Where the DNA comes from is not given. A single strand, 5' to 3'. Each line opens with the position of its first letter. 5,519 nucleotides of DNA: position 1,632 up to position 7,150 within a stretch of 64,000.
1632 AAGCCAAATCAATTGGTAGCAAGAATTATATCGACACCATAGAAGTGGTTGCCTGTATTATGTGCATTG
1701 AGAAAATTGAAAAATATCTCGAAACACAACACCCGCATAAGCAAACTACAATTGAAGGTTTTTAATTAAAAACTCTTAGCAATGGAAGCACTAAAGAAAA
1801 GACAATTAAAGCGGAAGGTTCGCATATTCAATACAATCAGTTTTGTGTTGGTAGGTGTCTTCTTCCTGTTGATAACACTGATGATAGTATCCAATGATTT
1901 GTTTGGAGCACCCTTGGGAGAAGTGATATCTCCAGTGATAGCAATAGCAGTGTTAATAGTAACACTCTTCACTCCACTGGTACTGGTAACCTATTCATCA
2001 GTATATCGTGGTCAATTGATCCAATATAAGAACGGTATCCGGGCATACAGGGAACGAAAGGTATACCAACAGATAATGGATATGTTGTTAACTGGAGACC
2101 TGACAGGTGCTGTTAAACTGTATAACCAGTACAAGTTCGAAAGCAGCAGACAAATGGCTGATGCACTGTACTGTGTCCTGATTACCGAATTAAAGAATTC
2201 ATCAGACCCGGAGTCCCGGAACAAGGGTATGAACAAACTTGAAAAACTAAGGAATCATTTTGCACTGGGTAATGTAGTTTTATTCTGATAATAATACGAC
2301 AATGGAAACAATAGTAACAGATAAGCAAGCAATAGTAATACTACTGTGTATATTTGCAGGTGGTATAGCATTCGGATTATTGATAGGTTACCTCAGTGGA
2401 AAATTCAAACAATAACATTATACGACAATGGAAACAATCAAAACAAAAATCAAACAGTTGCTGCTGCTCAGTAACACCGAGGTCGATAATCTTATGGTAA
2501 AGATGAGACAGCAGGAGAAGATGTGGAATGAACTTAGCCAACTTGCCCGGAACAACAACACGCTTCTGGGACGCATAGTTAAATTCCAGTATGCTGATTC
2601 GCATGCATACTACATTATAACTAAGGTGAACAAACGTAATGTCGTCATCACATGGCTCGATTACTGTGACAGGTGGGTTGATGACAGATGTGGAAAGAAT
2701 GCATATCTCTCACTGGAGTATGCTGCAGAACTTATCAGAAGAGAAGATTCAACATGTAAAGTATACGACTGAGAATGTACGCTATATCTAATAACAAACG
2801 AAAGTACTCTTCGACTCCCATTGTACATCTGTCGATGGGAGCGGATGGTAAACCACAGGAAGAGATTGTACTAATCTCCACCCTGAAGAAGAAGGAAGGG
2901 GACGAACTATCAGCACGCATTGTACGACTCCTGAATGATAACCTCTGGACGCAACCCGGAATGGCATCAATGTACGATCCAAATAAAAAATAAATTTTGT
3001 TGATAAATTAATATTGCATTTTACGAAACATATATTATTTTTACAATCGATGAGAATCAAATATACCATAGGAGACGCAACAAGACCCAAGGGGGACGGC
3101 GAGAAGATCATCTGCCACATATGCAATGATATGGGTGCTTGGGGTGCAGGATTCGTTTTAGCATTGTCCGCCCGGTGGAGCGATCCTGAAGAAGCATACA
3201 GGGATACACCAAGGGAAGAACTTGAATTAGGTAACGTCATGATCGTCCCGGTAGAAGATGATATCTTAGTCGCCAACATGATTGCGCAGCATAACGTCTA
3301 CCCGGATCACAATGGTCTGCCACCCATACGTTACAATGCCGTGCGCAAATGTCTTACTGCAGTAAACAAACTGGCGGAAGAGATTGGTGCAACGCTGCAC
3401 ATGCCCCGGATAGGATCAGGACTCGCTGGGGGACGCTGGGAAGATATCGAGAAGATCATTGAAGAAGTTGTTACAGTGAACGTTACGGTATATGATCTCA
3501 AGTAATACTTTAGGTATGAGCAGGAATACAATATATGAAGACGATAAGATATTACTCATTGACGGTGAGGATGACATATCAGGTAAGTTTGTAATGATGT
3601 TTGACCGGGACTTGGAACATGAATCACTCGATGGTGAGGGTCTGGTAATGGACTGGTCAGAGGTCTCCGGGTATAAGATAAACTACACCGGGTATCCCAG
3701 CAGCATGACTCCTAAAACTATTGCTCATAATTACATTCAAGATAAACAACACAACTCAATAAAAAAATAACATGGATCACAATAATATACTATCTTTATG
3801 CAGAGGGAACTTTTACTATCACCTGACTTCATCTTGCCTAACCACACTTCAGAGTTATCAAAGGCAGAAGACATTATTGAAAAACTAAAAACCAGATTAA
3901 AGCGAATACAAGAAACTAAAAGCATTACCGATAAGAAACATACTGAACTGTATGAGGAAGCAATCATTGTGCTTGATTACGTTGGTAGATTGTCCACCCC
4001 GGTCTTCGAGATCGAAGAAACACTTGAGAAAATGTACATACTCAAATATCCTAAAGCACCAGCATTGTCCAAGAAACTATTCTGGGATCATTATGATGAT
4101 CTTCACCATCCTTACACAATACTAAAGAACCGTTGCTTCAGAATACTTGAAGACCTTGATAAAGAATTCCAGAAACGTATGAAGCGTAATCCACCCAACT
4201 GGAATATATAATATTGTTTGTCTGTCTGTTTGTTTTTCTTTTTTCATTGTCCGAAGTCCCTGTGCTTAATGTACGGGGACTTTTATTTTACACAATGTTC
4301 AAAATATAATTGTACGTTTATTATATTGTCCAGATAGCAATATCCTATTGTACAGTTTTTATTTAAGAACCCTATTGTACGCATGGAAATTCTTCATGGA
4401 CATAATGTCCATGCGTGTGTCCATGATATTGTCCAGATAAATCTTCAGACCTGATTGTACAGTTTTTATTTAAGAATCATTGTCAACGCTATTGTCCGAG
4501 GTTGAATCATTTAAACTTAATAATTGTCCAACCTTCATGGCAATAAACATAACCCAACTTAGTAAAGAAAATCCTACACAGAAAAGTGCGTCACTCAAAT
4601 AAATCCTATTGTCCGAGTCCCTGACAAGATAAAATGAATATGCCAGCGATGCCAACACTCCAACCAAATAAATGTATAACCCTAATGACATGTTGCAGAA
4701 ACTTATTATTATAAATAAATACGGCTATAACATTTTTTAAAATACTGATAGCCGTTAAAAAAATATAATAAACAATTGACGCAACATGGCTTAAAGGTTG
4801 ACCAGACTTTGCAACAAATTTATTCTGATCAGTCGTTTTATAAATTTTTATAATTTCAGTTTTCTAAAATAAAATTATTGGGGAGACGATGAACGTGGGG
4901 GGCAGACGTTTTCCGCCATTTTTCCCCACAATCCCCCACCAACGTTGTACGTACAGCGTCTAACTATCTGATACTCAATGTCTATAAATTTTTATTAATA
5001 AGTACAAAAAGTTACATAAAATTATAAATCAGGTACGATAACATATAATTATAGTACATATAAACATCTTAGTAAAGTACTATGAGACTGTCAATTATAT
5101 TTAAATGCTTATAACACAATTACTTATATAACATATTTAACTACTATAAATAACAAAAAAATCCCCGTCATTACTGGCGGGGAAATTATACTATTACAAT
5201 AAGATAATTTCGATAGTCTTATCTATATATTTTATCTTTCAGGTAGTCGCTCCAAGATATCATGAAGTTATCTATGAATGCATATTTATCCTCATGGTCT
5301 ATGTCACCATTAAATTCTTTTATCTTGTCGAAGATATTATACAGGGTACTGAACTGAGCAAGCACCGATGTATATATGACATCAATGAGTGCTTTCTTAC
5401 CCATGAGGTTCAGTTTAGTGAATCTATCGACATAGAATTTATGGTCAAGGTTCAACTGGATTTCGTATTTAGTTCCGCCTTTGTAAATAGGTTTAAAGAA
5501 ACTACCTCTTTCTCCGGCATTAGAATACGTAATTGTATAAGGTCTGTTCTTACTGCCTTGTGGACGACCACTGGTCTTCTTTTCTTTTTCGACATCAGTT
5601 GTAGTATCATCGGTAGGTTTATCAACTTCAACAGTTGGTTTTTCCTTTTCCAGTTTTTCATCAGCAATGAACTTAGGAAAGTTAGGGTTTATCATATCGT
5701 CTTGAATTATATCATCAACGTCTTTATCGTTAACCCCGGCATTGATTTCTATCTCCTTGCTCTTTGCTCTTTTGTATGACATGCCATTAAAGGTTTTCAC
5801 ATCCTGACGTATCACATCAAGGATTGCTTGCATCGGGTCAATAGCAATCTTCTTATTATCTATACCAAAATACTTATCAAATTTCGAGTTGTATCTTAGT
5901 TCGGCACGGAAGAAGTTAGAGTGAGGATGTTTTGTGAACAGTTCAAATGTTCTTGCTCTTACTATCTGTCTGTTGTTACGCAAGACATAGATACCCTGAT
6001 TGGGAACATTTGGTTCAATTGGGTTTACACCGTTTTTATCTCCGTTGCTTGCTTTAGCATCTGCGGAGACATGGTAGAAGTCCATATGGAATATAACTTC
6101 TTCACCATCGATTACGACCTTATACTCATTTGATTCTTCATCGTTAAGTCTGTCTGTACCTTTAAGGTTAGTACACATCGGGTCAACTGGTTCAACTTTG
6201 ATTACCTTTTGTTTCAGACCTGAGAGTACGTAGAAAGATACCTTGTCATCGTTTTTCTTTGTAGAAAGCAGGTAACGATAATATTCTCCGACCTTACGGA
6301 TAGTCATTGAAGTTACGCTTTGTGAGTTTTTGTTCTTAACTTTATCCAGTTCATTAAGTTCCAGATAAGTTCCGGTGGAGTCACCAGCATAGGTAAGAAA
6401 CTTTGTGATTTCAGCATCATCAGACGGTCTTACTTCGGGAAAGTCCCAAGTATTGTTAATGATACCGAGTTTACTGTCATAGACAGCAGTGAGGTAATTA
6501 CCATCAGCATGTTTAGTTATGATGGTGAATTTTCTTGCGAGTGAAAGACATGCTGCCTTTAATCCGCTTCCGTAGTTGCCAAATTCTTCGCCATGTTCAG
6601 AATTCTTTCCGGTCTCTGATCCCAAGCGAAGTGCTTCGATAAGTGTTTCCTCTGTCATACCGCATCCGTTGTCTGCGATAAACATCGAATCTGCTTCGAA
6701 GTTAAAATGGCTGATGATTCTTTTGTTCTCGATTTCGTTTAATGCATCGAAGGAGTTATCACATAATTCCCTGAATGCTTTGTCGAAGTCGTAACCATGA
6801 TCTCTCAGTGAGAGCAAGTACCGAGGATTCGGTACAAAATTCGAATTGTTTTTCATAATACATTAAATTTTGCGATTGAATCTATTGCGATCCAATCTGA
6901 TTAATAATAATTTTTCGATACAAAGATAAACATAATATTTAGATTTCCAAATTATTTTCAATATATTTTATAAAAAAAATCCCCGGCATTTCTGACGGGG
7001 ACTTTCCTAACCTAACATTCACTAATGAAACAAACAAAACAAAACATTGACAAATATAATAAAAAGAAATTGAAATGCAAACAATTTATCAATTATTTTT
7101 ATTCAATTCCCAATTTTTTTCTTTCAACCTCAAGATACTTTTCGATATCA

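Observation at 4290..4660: Iteron- and palindrome-rich ~1 kb non-coding region at the convergence of the plus and minus gene blocks (candidate origin/regulatory hub)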

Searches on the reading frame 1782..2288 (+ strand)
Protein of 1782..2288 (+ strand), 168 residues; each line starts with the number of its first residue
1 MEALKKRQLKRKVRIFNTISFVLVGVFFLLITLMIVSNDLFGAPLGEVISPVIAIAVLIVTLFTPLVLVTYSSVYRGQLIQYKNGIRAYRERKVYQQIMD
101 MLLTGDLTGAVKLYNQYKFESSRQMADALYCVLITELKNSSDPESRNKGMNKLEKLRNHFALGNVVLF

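Call 9: search_protein_families(library=pfam, proteins=[window:1782-2288:+], max_evalue=0.01)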
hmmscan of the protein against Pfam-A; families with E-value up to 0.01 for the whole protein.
window:1782-2288:+ (168 aa): 1 family
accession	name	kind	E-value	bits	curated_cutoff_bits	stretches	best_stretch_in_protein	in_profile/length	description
PF04341.17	DUF485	-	0.00046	20.5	28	1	8-73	8-73/88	Protein of unknown function, DUF485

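Call 10: search_protein_families(library=phrogs, proteins=[window:1782-2288:+], max_evalue=0.01)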
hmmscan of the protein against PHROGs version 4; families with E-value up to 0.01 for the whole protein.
window:1782-2288:+ (168 aa): 0 families

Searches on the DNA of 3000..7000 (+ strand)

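Call 5: search_dna_similar(query=window:3000-7000:+, collection=phages, mode=near)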
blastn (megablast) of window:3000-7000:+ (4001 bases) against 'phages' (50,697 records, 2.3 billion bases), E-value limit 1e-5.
No match.

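Call 11: search_rna_families(source=window, start=3800, end=5600, threshold=evalue, max_evalue=5, show_alignments=2)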
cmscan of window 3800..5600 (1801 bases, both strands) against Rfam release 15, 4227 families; matches with E-value up to 5: 4.
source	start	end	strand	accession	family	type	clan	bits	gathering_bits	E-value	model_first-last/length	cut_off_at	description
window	5155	5209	+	RF02628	Hrs1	Gene; sRNA;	-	21.7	56.4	0.26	1-74/74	no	Hfq-regulated sRNA 1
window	5153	5232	-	RF00021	Spot_42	Gene; sRNA;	-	20.6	80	0.49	1-115/115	no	Spot 42 RNA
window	3998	4018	+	RF01111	SBWMV2_UPD-PKk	Cis-reg;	-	19.9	35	1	1-21/21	no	Pseudoknot of upstream pseudoknot domain (UPD) of the 3'UTR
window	5155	5275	-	RF02630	Hrs12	Gene; sRNA;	-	19.5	70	4.4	1-87/87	no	Hfq-regulated sRNA 12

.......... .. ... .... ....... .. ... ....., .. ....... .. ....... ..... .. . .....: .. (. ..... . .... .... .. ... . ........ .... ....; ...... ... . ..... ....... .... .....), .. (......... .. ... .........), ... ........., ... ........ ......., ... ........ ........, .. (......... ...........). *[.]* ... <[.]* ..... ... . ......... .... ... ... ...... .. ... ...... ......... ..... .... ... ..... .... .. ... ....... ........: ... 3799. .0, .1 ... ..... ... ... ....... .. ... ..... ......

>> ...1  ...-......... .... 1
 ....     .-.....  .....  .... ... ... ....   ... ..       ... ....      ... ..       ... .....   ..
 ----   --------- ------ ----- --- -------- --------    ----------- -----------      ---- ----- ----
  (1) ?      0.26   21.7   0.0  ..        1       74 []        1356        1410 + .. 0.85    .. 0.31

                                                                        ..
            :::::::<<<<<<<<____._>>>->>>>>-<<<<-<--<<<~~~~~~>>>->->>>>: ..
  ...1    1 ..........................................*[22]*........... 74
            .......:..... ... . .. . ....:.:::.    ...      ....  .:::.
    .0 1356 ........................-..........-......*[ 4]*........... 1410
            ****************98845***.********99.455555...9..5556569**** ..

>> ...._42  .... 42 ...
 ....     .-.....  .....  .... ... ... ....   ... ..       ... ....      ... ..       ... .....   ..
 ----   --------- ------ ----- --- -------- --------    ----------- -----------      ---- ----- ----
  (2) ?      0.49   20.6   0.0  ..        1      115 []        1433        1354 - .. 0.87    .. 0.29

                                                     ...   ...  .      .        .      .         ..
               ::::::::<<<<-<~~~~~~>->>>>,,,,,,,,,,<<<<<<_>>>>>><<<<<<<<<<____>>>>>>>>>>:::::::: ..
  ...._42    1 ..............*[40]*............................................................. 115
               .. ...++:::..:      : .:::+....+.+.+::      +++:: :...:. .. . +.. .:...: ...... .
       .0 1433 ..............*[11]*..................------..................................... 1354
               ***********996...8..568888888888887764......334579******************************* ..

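Call 72: search_rna_families(sources=[L039, L037, L032, L023], threshold=gathering)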
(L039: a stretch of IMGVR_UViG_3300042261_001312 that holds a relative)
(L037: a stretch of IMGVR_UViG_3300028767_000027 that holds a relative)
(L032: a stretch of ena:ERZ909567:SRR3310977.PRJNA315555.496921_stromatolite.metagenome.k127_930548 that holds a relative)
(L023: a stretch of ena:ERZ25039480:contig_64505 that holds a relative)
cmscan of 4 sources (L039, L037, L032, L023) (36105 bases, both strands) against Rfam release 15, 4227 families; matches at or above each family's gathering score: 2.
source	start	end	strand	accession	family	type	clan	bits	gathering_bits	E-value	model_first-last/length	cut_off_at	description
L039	7299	7372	-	RF00005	tRNA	Gene; tRNA;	CL00001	54.8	29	2.7e-09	1-71/71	no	tRNA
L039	8265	8340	-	RF00005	tRNA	Gene; tRNA;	CL00001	48.3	29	1.7e-07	1-71/71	no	tRNA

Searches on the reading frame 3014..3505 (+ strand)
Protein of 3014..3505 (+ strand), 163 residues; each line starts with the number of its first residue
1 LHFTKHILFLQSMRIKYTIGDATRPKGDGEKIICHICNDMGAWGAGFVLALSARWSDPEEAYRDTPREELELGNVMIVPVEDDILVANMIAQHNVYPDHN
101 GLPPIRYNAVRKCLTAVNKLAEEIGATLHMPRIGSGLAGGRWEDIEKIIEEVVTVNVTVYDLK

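Call 9: search_protein_families(library=pfam, proteins=[window:3014-3505:+], max_evalue=0.01)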
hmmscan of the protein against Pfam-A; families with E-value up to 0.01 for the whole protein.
window:3014-3505:+ (163 aa): 0 families

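Call 10: search_protein_families(library=phrogs, proteins=[window:3014-3505:+], max_evalue=0.01)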
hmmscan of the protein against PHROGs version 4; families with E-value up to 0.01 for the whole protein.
window:3014-3505:+ (163 aa): 2 families
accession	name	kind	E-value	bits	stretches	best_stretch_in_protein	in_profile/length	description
phrog_335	-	other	1.5e-34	120.9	1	6-163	47-204/422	phosphatase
phrog_15329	-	unknown function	0.00017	22.9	1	85-159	24-96/104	-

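Call 31: find_related_loci(query=window:3014-3505:+, collection=viral_contigs, flank=10000)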
Query window:3014-3505:+ (163 aa) in viral_contigs; peptide patterns used: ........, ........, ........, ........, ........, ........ (x = any residue, [..] = any of these).
75 stretches matched a pattern; 1 encode a relative of the query (tblastn E <= 1e-3); 1 distinct loci.
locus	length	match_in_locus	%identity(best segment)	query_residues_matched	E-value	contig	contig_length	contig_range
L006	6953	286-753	46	15-162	1e-36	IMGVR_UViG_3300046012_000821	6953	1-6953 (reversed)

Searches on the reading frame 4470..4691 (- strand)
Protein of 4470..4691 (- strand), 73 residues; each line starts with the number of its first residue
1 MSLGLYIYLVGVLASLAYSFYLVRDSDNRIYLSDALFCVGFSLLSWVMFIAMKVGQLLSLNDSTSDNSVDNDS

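Call 9: search_protein_families(library=pfam, proteins=[window:4470-4691:-], max_evalue=0.01)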
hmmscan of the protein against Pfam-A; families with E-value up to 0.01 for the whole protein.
window:4470-4691:- (73 aa): 0 families

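Call 10: search_protein_families(library=phrogs, proteins=[window:4470-4691:-], max_evalue=0.01)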
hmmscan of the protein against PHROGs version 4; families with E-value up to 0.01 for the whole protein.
window:4470-4691:- (73 aa): 0 families

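Call 58: search_protein_families(library=ncbifam, proteins=[window:4470-4688:-], max_evalue=1)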
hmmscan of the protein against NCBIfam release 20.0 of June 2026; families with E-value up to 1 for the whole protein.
window:4470-4688:- (72 aa): 0 families
